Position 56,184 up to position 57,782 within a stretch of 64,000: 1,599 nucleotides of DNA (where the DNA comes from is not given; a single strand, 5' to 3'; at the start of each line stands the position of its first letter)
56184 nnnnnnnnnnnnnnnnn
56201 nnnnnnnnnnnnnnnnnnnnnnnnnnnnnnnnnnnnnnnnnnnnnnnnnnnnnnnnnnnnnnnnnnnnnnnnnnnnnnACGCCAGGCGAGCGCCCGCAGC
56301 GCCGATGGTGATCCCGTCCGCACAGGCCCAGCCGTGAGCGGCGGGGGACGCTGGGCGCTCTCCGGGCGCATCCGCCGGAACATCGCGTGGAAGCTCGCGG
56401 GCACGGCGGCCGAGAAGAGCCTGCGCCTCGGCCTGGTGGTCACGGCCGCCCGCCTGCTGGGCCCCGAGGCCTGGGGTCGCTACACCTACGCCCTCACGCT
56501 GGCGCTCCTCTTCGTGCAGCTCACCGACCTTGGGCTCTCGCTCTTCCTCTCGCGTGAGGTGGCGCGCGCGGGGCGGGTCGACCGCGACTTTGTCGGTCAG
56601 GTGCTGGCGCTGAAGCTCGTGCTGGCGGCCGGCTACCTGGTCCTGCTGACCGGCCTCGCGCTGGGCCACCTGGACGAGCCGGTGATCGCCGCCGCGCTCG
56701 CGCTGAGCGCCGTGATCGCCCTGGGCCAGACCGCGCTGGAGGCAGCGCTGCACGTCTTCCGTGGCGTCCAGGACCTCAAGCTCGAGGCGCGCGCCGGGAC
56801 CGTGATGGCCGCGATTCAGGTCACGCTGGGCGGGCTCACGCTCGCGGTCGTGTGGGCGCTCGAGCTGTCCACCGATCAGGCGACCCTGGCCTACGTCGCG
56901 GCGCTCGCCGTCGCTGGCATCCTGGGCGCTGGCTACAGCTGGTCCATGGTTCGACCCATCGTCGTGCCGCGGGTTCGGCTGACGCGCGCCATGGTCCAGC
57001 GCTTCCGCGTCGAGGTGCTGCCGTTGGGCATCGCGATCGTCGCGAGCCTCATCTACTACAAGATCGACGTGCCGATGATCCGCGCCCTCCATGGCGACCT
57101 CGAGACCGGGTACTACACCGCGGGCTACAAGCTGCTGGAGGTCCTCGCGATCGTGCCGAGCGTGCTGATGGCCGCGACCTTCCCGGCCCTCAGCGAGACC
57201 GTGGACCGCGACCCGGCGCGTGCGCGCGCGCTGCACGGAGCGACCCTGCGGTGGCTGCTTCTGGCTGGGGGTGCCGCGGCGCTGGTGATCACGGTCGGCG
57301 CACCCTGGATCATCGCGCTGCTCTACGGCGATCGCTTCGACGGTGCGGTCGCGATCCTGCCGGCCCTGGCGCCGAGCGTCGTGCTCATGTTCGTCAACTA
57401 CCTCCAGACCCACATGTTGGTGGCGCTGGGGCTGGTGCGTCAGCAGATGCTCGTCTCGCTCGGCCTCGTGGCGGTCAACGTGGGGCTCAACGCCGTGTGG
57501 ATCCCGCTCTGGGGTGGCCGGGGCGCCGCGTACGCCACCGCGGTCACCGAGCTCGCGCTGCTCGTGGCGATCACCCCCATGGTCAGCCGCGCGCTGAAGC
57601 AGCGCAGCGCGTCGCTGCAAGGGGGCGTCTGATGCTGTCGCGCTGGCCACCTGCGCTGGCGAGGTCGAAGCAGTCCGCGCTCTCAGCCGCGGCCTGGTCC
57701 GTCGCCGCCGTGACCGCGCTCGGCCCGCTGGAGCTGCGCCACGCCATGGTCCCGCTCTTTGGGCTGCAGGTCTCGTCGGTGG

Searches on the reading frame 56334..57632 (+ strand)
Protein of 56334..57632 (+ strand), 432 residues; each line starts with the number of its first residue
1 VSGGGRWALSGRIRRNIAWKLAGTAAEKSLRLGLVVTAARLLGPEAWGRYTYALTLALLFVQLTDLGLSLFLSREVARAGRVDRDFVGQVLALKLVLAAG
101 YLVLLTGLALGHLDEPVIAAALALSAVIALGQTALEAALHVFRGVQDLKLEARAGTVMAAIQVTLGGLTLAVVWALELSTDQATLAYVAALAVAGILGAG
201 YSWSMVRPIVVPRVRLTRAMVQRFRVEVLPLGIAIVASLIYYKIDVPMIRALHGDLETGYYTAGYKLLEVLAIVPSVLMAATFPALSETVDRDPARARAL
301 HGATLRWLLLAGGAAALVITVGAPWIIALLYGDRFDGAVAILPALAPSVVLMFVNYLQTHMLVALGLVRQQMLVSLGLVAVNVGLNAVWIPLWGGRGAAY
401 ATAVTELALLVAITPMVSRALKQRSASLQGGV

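Call 29: search_protein_families(library=pfam, proteins=[window:56334-57632:+], max_evalue=0.0001)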
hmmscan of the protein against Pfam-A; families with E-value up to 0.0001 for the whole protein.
window:56334-57632:+ (432 aa): 2 families
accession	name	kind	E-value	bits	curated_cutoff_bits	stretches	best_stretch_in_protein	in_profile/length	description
PF01943.22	Polysacc_synt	-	2.6e-25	89.8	28.2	1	14-289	2-273/274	Polysaccharide biosynthesis protein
PF13440.11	Polysacc_synt_3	-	1.8e-09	37.7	23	1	39-339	3-292/293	Polysaccharide biosynthesis protein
